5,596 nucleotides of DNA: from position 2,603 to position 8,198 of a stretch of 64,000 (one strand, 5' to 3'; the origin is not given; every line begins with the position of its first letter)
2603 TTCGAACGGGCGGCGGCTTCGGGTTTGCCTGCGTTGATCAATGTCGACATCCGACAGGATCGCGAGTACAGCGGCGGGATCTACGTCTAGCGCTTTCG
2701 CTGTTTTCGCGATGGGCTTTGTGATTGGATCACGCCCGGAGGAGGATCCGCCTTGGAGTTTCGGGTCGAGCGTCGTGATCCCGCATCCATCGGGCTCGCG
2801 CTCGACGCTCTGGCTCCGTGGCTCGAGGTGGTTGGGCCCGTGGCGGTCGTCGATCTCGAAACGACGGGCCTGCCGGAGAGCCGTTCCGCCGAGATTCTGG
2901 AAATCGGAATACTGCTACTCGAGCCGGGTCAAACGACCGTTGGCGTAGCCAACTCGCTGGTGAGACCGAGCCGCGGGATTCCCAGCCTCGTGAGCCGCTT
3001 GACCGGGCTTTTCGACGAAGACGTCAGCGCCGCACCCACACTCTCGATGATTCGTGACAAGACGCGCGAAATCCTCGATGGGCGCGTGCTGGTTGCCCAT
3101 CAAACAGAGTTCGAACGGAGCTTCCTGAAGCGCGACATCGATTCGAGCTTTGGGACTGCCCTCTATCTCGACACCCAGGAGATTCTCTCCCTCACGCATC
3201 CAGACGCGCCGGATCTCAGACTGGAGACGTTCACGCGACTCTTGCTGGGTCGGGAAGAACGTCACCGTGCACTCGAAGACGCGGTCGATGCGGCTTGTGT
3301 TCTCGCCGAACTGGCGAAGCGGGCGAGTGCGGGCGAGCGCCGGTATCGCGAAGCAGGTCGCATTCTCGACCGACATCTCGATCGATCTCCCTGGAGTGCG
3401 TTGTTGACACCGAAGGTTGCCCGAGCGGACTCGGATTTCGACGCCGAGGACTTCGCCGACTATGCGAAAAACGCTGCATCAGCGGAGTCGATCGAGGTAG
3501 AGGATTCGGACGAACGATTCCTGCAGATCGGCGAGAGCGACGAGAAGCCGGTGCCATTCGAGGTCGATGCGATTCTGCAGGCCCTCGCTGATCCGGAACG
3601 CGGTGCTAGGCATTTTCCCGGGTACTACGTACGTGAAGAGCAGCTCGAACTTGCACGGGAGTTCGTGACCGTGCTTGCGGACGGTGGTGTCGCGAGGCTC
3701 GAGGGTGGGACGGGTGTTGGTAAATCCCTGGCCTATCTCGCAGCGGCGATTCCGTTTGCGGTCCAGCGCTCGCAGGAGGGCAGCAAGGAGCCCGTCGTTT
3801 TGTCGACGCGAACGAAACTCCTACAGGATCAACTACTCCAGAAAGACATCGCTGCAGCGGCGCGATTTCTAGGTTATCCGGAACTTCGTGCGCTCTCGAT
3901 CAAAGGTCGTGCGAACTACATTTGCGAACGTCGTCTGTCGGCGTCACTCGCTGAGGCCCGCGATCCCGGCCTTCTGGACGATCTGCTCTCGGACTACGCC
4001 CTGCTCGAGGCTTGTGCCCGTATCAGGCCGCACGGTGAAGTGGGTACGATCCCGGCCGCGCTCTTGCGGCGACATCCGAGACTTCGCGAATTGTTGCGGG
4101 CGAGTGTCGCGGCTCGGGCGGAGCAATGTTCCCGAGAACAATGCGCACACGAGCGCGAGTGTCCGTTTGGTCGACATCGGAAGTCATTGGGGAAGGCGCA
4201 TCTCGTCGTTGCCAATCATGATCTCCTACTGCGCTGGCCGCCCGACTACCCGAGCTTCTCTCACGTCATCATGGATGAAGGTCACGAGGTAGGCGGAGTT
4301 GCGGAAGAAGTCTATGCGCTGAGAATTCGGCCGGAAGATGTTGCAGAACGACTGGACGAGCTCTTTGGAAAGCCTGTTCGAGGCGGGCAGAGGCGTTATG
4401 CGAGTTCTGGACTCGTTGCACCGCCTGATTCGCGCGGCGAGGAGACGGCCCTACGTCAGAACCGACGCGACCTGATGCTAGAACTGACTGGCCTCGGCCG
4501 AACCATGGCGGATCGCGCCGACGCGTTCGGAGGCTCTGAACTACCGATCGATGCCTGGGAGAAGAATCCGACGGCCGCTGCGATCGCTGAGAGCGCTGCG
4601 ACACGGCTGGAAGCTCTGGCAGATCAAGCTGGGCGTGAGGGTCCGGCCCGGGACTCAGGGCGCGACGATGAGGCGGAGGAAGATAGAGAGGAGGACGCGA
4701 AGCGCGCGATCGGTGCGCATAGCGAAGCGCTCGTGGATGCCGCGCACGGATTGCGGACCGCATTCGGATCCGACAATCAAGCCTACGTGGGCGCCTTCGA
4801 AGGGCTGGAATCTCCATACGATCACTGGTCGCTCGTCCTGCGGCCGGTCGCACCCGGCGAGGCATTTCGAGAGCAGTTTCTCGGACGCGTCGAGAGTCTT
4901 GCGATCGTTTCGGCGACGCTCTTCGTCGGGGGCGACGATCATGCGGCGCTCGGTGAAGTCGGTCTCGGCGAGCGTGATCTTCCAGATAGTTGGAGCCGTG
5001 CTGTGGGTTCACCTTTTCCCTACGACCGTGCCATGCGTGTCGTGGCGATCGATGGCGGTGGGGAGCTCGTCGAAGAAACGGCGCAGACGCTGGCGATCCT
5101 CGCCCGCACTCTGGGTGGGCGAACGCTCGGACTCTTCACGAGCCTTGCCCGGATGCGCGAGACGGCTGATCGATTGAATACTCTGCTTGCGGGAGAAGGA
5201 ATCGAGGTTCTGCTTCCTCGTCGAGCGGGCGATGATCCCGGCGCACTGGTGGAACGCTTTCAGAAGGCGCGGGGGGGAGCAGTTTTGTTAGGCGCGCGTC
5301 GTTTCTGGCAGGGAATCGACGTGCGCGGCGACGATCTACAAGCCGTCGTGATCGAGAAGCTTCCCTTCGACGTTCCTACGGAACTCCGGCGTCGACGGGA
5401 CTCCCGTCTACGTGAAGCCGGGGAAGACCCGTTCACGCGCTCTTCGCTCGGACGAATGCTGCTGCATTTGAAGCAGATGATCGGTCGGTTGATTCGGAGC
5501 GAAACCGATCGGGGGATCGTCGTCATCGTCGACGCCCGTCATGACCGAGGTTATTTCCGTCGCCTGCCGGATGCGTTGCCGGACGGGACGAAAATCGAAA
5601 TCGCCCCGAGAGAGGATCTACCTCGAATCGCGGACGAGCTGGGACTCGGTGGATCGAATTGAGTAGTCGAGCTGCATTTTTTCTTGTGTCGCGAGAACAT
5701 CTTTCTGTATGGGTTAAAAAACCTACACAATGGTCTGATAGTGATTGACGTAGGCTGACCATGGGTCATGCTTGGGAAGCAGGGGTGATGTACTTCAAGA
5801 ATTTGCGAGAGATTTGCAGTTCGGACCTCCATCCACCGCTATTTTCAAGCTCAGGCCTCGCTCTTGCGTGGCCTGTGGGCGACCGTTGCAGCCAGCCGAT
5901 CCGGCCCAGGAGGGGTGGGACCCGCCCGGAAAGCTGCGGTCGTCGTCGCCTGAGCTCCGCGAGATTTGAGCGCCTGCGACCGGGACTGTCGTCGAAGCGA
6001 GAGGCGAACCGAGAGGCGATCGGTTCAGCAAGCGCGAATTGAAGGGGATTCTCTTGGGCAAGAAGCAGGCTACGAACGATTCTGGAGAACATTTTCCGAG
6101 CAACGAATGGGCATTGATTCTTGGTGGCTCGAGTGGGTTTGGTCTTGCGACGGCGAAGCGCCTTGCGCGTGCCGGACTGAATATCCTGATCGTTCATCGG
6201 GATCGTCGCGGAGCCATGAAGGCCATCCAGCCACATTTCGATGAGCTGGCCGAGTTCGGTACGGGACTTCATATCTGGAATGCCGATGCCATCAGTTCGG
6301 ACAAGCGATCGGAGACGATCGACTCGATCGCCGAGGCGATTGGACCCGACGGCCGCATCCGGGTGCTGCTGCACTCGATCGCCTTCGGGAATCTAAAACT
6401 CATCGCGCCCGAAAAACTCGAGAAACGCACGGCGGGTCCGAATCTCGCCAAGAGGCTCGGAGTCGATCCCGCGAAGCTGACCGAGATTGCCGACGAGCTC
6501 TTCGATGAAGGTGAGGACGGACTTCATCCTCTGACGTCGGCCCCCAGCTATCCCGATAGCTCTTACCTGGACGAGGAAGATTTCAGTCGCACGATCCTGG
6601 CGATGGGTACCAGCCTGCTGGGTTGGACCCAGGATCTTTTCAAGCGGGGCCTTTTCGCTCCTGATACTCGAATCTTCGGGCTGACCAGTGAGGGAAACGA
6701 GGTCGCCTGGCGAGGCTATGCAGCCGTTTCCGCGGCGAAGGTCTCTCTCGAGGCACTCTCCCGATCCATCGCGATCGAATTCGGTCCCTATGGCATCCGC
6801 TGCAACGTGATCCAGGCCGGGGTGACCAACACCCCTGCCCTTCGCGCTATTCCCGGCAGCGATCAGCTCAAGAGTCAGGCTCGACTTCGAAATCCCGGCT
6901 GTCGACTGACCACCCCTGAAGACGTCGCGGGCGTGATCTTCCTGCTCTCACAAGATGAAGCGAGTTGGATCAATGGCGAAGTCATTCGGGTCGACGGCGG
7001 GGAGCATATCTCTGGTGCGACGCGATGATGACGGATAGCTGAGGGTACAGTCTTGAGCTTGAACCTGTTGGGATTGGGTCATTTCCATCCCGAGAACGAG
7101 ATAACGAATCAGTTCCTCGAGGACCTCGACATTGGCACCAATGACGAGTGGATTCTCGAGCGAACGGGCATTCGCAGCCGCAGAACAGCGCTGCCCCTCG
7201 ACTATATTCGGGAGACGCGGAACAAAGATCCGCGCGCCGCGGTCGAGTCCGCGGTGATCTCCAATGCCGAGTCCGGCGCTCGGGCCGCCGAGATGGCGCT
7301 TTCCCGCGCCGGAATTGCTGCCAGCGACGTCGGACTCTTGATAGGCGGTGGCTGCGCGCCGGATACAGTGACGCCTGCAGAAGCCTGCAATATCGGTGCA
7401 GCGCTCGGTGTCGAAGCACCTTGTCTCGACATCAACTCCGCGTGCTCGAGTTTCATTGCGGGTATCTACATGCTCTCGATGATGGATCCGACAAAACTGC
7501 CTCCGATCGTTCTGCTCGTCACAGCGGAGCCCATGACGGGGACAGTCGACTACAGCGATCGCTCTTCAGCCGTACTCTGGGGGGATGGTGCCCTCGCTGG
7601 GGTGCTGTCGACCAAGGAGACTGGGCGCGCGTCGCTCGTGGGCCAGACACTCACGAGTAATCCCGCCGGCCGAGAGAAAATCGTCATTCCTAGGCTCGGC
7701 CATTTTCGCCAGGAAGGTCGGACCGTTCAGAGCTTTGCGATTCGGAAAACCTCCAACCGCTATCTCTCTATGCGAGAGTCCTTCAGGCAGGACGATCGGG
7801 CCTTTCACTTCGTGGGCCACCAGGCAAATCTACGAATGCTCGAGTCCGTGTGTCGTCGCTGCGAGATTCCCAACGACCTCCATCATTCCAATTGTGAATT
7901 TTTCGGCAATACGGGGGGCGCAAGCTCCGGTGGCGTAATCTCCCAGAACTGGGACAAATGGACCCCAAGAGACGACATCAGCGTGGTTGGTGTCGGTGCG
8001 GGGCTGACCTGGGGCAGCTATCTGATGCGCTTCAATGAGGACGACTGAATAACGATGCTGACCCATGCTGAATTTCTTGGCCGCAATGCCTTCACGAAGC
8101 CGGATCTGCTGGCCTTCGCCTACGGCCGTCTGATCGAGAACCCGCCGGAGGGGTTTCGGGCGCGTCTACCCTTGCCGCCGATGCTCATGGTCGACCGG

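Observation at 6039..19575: Self-contained 11-gene lipid cluster from carboxylase to final acyl transfer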

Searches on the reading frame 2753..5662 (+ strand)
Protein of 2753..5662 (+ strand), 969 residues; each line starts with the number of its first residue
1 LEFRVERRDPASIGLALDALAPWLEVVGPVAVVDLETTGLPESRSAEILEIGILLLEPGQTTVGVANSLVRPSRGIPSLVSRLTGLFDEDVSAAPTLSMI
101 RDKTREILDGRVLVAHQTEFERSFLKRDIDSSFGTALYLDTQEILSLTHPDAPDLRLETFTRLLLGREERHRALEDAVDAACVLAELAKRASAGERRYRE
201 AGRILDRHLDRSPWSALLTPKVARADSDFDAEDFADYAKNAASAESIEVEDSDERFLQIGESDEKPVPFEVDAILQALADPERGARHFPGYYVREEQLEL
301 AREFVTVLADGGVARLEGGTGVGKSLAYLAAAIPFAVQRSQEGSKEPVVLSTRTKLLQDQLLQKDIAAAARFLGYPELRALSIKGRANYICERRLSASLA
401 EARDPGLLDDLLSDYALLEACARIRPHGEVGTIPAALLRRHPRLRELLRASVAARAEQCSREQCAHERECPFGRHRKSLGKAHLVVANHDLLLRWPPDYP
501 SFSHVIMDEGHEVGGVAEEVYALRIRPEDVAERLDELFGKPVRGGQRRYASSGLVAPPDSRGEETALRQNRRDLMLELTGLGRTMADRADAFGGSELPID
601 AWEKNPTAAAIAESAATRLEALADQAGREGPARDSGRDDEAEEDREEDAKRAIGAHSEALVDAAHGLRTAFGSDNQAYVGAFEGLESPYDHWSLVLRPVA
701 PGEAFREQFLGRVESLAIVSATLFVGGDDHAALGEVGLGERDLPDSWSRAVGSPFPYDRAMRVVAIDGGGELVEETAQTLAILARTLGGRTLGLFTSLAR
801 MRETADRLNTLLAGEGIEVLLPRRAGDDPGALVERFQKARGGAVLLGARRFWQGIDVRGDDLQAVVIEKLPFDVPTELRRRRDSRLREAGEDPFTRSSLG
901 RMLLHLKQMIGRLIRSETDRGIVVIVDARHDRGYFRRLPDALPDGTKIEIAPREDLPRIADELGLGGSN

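Call 4: search_protein_families(library=pfam, proteins=[window:2753-5662:+])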
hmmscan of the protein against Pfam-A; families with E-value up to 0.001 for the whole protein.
window:2753-5662:+ (969 aa): 3 families
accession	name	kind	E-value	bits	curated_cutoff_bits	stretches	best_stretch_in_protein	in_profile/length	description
PF13307.12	Helicase_C_2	-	9.5e-31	107.5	25.3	1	786-943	7-168/170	Helicase C-terminal domain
PF00929.31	RNase_T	-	4.2e-13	50.6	24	1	32-181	2-161/164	Exonuclease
PF00270.35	DEAD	-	0.00038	20.7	26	0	314-361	17-62/167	DEAD/DEAH box helicase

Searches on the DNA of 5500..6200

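Call 92: search_rna_families(source=window, start=5500, end=6200, threshold=evalue, max_evalue=1)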
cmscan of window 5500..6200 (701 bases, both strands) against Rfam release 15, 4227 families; matches with E-value up to 1: 0.
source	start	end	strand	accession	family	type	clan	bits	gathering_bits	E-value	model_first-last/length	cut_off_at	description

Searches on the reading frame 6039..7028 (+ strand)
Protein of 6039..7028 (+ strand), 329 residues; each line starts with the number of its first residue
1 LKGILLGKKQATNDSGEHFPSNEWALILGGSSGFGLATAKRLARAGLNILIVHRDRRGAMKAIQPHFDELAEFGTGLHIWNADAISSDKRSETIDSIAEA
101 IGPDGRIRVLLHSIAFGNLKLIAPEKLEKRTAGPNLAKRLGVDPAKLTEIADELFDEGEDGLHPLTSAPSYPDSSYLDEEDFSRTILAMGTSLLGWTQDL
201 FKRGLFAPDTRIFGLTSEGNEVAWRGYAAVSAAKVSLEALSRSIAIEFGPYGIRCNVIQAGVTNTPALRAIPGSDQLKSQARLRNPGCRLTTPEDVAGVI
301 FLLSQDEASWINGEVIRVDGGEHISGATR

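Call 3: search_protein_families(library=pfam, proteins=[window:6039-7028:+])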
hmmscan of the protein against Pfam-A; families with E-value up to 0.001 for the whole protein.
window:6039-7028:+ (329 aa): 4 families
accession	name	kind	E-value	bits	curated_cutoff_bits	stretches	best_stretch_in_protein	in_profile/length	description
PF13561.12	adh_short_C2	-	1.4e-39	136.5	27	2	177-322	92-235/236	Enoyl-(Acyl carrier protein) reductase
PF00106.31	adh_short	-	2.7e-18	66.6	26.6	2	175-270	94-189/195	short chain dehydrogenase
PF08659.16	KR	-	2.1e-05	25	22.6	1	25-101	3-79/180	KR domain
PF12241.14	Enoyl_reductase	-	5e-05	23.2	22.1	0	178-272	104-201/236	Trans-2-enoyl-CoA reductase catalytic region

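Call 5: search_protein_families(library=ncbifam, proteins=[window:6039-7028:+], max_evalue=0.00001)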
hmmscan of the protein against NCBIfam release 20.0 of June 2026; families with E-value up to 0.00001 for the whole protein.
window:6039-7028:+ (329 aa): 177 families (the best 25 are shown)
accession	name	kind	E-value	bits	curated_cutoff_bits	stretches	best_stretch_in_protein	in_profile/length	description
NF005975.0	PRK08063.1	equivalog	2.5e-32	112.2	328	2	179-322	103-246/250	enoyl-[acyl-carrier-protein] reductase FabL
NF005559.1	PRK07231.1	subfamily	7.7e-30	104.2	215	2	177-322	100-247/249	glucose 1-dehydrogenase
NF004778.0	PRK06124.1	equivalog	2e-26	92.9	303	1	210-322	140-252/256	SDR family oxidoreductase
NF004791.0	PRK06138.1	equivalog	1e-24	87.3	312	1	212-324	135-251/252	SDR family oxidoreductase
NF005067.0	PRK06484.1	equivalog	8.4e-24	84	713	1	214-325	402-514/524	short chain dehydrogenase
NF009466.0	PRK12826.1-2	subfamily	2e-23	83.1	222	1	211-323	135-245/248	3-oxoacyl-ACP reductase FabG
TIGR01830.1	3oxo_ACP_reduc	equivalog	4.3e-23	82.3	297.75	1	181-321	99-237/239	3-oxoacyl-[acyl-carrier-protein] reductase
NF052558.1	MBtsdlDhBudC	equivalog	1.2e-22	80.8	270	1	226-323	145-242/250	meso-2,3-butanediol dehydrogenase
NF006267.0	PRK08416.1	equivalog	1.4e-22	80.5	369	1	209-322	144-257/260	enoyl-ACP reductase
NF005752.0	PRK07576.1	subfamily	2.3e-22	79.6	321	1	206-328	133-256/271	SDR family oxidoreductase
NF005681.0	PRK07478.1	subfamily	2e-21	76.5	267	1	212-325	139-252/254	SDR family oxidoreductase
NF005811.0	PRK07677.1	equivalog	2.7e-21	76.3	318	1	226-325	149-250/254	2,4-dienoyl-CoA reductase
NF053701.1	CsHdxCHCADhChcB2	equivalog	3.3e-21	75.9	350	1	224-321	146-241/245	cis-4-hydroxycyclohexanecarboxylate dehydrogenase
NF006693.0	PRK09242.1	equivalog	9e-21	74.2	328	2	226-323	157-254/258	SDR family oxidoreductase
NF009468.0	PRK12826.1-4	equivalog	9.9e-21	74.6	318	1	219-323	146-248/256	SDR family oxidoreductase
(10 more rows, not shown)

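Call 27: find_homologous_proteins(query=window:6039-7028:+, max_evalue=0.00001)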
Query window:6039-7028:+ (329 aa): 7333 proteins with E <= 0.00001 among 8000 candidates; the best 120 are listed.
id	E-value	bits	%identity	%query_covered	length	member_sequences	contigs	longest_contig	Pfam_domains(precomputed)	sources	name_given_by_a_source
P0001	8.8e-211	717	98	100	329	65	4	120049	PF08659.17,PF13561.13,PF00106.32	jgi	jgi:NAD(P)-dependent dehydrogenase (short-subunit alcohol dehydrogenase family)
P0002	8.8e-195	664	93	98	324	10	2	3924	PF13561.13,PF00106.32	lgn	-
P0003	1.6e-192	657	89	100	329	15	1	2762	PF08659.17,PF12241.15,PF13561.13,PF00106.32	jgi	jgi:NAD(P)-dependent dehydrogenase (short-subunit alcohol dehydrogenase family)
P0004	4.2e-192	655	89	100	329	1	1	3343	PF08659.17,PF12241.15,PF13561.13,PF00106.32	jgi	jgi:NAD(P)-dependent dehydrogenase (short-subunit alcohol dehydrogenase family)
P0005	7.3e-192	655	92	97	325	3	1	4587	PF13561.13,PF00106.32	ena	-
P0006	2.2e-190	650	91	96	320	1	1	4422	PF13561.13,PF00106.32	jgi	jgi:NAD(P)-dependent dehydrogenase (short-subunit alcohol dehydrogenase family)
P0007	9.3e-190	648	91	97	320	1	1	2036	PF13561.13,PF00106.32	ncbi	-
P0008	4.1e-187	639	90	96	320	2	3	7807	PF08659.17,PF12241.15,PF13561.13,PF00106.32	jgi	jgi:NAD(P)-dependent dehydrogenase (short-subunit alcohol dehydrogenase family)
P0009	8.5e-187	638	90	95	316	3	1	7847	PF13561.13,PF00106.32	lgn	-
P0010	5.4e-186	635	87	100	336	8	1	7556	PF12241.15,PF13561.13,PF00106.32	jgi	jgi:NAD(P)-dependent dehydrogenase (short-subunit alcohol dehydrogenase family)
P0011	1.1e-184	631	89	98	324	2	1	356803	PF12241.15,PF13561.13,PF00106.32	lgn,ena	-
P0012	2.5e-184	630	89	97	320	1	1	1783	PF13561.13,PF00106.32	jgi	jgi:NAD(P)-dependent dehydrogenase (short-subunit alcohol dehydrogenase family)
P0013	5.8e-184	629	91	96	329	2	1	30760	PF08659.17,PF12241.15,PF13561.13,PF00106.32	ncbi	-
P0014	1.2e-183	628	89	97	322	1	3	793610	PF08659.17,PF12241.15,PF13561.13,PF00106.32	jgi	jgi:NAD(P)-dependent dehydrogenase (short-subunit alcohol dehydrogenase family)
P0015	1.5e-183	627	87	100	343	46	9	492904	PF08659.17,PF12241.15,PF13561.13,PF00106.32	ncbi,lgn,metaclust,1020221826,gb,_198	metaclust:\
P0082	3.5e-147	508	74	95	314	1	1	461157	PF12241.15,PF13561.13,PF00106.32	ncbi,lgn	ncbi:MAG: enoyl-ACP reductase FabI [Myxococcota bacterium]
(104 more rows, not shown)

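Call 50: search_solved_structures(query=window:6039-7028:+, max_evalue=1e-10, show_alignments=1)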
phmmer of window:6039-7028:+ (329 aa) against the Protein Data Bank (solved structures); distinct sequences matched with E-value up to 1e-10: 149 (the best 60 are shown).
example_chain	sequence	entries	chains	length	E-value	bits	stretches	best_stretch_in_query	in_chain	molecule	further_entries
3oic_A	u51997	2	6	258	5.5e-19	71.7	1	211-323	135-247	Enoyl-[acyl-carrier-protein] reductase [NADPH]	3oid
1ulu_A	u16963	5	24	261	1.5e-18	70.3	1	215-326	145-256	enoyl-acyl carrier protein reductase | ENOYL-[ACYL CARRIER PROTEIN] REDUCTASE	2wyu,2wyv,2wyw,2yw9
4ni5_A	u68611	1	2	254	1.9e-17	66.7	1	221-321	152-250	Oxidoreductase, short-chain dehydrogenase/reductase family protein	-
5thq_G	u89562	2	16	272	2.5e-17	66.3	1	212-321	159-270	3-oxoacyl-ACP reductase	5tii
7b81_A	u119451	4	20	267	3.9e-17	65.6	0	232-323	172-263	Short-chain dehydrogenase/reductase SDR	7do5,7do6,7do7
1vl8_A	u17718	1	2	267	4.2e-17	65.6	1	220-321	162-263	Gluconate 5-dehydrogenase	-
1w6u_A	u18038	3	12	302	4.4e-17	65.5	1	226-324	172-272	2,4-DIENOYL-COA REDUCTASE, MITOCHONDRIAL PRECURSOR | 2,4-DIENOYL-COA REDUCTASE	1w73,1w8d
3imf_A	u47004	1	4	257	4.5e-17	65.5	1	226-324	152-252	Short chain dehydrogenase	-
5tt0_A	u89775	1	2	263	1.7e-16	63.6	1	215-321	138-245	Oxidoreductase, short chain dehydrogenase/reductase family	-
7ucw_A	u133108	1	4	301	2.1e-16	63.3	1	230-324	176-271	Decr1 protein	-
2hq1_A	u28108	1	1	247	3.1e-16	62.7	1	202-321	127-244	Glucose/ribitol dehydrogenase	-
6pzm_A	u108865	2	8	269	5.3e-16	61.9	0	208-321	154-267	3-ketoacyl-ACP reductase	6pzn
8sy8_A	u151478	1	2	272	7.9e-16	61.4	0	228-324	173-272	4-formylbenzenesulfonate dehydrogenase TsaC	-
3woh_A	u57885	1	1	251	1.3e-15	60.6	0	213-321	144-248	SiaM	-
2ntn_A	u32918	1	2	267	1.4e-15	60.5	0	213-322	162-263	3-oxoacyl-[acyl-carrier-protein] reductase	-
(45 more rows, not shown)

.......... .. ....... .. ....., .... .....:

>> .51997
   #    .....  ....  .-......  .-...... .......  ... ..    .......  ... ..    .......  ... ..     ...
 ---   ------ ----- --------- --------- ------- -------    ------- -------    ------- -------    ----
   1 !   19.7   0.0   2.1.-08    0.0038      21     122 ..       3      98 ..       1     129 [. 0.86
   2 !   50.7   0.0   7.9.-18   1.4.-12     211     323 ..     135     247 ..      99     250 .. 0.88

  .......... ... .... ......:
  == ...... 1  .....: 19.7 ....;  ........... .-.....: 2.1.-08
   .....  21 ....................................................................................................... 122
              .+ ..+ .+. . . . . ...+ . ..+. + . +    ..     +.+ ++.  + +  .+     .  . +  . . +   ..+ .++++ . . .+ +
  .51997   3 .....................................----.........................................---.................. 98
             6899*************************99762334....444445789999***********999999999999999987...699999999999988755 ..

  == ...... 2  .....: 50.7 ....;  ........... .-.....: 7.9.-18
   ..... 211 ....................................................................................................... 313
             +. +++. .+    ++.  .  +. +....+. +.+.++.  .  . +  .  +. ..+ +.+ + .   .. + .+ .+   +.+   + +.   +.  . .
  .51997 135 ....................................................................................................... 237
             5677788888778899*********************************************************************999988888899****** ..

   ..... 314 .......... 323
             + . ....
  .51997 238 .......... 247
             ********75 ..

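Call 77: find_encoding_contigs(protein=P0082, flank=6000, max_places=3)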
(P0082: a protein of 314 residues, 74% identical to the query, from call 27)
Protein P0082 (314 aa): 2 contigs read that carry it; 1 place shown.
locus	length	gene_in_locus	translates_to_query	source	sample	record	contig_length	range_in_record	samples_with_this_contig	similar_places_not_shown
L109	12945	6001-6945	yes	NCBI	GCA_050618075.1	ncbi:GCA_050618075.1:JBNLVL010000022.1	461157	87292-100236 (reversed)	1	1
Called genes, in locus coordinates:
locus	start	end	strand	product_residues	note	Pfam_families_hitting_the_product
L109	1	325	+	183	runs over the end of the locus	PF00691:OmpA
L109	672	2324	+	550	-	PF02776:TPP_enzyme_N, PF00205:TPP_enzyme_M, PF02775:TPP_enzyme_C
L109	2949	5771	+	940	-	PF00929:RNase_T, PF13307:Helicase_C_2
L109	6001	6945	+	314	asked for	PF00106:adh_short, PF13561:adh_short_C2 (weak), PF12241:Enoyl_reductase (faint), PF13561:adh_short_C2, PF00106:adh_short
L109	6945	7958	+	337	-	PF08545:ACP_syn_III, PF08541:ACP_syn_III_C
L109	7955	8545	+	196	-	PF22818:ApeI-like (faint), PF07977:FabA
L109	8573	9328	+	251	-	PF00106:adh_short, PF01370:Epimerase, PF08659:KR, PF13460:NAD_binding_10 (weak), PF13561:adh_short_C2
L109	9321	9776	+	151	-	PF22817:ApeP-like, PF07977:FabA, PF22818:ApeI-like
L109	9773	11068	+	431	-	PF00109:ketoacyl-synt, PF02801:Ketoacyl-synt_C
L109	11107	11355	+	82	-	PF00550:PP-binding (weak)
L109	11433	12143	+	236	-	PF01553:Acyltransferase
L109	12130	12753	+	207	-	PF01648:ACPS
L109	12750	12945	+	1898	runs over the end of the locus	PF00289:Biotin_carb_N, PF02222:ATP-grasp, PF02655:ATP-grasp_3, PF02786:CPSase_L_D2, PF07478:Dala_Dala_lig_C, PF02785:Biotin_carb_C, PF00364:Biotin_lipoyl, PF01039:Carboxyl_trans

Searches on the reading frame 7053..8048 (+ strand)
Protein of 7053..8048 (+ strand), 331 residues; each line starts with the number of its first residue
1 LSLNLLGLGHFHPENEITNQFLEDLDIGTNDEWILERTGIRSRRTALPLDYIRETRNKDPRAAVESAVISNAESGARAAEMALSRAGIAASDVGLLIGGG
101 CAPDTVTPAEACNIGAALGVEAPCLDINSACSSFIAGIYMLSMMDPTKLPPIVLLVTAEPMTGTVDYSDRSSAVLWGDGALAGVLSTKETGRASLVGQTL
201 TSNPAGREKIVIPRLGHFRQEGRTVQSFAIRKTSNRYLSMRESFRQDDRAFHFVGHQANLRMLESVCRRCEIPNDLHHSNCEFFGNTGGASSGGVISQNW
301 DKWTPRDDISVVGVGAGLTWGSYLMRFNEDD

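Call 3: search_protein_families(library=pfam, proteins=[window:7053-8048:+])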
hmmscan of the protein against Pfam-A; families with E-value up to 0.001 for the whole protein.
window:7053-8048:+ (331 aa): 3 families
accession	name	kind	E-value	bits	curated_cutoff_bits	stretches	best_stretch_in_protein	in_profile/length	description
PF08541.16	ACP_syn_III_C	-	5.5e-15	55.7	26.6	1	252-326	13-89/90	3-Oxoacyl-[acyl-carrier-protein (ACP)] synthase III C terminal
PF08545.16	ACP_syn_III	-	2.6e-14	53.3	24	1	125-202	1-78/80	3-Oxoacyl-[acyl-carrier-protein (ACP)] synthase III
PF00108.29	Thiolase_N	-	0.00012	22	26.4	1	73-169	25-123/260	Thiolase, N-terminal domain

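Call 5: search_protein_families(library=ncbifam, proteins=[window:7053-8048:+], max_evalue=0.00001)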
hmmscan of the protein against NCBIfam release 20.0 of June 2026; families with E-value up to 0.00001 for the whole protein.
window:7053-8048:+ (331 aa): 8 families
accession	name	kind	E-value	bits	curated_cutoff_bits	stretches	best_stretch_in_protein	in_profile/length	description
NF006829.0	PRK09352.1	subfamily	1.6e-56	191.6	249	1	3-327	5-321/322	beta-ketoacyl-ACP synthase 3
TIGR00747.1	fabH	subfamily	1.4e-44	152.5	292.1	2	72-327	52-322/322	beta-ketoacyl-ACP synthase III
NF004623.0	PRK05963.1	equivalog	8.7e-37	127.1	437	2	76-326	59-327/328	beta-ketoacyl-ACP synthase III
NF005703.0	PRK07515.1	equivalog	1.1e-21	77.2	304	1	30-192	54-217/373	beta-ketoacyl-ACP synthase III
NF005541.0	PRK07204.1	equivalog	2.6e-18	66.5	402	1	71-199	52-182/329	beta-ketoacyl-ACP synthase III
NF006720.0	PRK09258.1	equivalog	3.3e-16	59.5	285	1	73-319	63-330/338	3-oxoacyl-ACP synthase III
NF005308.0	PRK06840.1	equivalog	3.9e-08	32.7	315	1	69-217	51-203/339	3-oxoacyl-ACP synthase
NF009519.0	PRK12880.1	equivalog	4.2e-07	29.6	436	0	73-214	62-201/353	beta-ketoacyl-ACP synthase III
